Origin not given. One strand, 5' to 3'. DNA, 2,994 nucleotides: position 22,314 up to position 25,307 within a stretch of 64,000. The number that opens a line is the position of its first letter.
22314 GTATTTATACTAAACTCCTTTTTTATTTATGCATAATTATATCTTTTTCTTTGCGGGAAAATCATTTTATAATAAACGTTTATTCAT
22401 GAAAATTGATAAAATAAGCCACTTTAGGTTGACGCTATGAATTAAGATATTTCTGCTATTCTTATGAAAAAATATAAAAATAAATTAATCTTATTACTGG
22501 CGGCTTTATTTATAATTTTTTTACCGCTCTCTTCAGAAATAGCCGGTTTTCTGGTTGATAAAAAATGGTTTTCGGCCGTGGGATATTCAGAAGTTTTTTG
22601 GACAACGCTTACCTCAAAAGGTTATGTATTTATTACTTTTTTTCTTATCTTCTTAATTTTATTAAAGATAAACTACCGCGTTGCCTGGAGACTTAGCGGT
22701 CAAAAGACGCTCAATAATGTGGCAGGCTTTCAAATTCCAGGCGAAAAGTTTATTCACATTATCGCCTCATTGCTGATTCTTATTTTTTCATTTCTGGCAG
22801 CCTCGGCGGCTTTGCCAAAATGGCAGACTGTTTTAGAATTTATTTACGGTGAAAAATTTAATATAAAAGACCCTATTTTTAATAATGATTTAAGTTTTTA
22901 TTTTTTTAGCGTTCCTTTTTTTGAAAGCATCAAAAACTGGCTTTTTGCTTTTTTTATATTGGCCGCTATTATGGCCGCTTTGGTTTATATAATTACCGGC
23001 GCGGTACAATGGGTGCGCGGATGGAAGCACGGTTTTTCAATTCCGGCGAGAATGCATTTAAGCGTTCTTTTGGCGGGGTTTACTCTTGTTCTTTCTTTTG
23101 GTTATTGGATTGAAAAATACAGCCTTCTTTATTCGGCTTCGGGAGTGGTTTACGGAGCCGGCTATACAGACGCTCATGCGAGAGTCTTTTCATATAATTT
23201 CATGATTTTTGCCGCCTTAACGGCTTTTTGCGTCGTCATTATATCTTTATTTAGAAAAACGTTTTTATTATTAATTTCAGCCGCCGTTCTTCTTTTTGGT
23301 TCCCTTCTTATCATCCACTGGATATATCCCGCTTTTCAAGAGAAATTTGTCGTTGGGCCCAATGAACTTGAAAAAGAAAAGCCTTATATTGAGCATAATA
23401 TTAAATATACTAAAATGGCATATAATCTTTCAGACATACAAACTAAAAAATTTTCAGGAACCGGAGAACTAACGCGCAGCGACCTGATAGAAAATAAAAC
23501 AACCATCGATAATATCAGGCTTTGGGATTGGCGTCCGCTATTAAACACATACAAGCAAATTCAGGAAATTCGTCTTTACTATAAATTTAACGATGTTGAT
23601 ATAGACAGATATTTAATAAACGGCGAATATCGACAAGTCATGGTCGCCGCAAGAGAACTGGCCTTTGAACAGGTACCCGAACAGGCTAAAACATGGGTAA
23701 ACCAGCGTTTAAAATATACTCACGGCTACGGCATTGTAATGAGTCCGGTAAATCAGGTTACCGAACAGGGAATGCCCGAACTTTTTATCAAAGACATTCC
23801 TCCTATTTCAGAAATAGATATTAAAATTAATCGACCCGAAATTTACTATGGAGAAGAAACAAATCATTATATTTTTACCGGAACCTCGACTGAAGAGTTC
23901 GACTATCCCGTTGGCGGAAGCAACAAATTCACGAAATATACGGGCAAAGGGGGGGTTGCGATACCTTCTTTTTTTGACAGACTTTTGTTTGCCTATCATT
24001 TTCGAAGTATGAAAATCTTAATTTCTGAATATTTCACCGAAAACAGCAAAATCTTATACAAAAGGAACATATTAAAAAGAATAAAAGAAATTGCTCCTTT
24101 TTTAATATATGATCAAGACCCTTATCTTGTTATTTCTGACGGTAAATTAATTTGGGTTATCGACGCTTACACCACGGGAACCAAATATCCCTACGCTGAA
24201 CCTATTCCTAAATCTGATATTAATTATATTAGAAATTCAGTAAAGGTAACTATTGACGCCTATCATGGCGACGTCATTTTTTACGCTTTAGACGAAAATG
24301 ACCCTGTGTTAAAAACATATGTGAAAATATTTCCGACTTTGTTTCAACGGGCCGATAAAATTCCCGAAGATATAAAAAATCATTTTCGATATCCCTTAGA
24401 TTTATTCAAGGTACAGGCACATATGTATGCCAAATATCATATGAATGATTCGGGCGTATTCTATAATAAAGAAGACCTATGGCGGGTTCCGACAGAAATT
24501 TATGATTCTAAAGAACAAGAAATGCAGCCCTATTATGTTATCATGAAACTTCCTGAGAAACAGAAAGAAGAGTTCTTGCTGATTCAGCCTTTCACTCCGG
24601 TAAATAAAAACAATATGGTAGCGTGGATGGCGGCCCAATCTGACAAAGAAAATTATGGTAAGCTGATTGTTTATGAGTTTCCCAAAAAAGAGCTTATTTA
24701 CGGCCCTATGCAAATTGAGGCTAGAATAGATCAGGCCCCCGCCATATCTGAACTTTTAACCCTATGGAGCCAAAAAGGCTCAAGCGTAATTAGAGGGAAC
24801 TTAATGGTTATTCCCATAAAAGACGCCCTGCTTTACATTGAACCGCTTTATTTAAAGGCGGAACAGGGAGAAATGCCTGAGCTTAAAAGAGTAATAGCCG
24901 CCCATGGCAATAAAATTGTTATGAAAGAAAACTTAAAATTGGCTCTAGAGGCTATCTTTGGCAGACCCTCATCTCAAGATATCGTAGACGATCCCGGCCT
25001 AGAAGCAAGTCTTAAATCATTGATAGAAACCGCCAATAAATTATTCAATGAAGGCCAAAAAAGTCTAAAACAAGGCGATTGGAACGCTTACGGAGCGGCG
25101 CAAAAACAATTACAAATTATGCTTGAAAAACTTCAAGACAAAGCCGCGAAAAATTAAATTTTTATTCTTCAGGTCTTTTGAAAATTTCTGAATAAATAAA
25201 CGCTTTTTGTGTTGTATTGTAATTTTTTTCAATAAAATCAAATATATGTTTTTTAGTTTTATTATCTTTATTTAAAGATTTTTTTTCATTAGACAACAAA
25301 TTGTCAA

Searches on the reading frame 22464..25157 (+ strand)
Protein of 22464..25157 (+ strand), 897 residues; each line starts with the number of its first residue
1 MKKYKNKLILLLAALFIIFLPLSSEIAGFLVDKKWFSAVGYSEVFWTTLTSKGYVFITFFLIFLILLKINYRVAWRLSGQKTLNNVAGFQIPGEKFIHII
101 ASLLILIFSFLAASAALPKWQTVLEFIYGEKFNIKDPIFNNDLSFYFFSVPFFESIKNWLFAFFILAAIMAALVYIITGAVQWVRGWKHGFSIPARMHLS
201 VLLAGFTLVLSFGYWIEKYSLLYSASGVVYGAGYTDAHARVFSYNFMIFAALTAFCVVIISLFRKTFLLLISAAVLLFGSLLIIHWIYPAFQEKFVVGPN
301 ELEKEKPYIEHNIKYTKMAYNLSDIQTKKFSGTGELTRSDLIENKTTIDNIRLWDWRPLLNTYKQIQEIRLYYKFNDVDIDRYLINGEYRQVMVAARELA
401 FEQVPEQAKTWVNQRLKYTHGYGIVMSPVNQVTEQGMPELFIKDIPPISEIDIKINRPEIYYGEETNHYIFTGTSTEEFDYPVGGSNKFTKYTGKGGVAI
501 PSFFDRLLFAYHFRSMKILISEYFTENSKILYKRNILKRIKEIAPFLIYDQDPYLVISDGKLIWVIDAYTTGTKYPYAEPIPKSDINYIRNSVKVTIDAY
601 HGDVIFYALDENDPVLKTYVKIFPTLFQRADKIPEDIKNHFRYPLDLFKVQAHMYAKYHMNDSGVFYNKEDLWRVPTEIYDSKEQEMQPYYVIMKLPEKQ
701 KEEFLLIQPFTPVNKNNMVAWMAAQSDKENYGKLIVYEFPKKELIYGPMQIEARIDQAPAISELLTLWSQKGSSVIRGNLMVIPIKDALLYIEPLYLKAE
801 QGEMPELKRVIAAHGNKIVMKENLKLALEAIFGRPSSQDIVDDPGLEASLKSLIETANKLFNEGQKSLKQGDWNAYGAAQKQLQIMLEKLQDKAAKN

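Call 60: search_protein_families(library=pfam, proteins=[window:22464-25157:+])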
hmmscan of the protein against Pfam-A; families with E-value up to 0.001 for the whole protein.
window:22464-25157:+ (897 aa): 1 family
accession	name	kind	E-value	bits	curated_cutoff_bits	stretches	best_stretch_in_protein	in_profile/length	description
PF03699.18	UPF0182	-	4.9e-302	1004.2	27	1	11-768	3-770/770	Uncharacterised protein family (UPF0182)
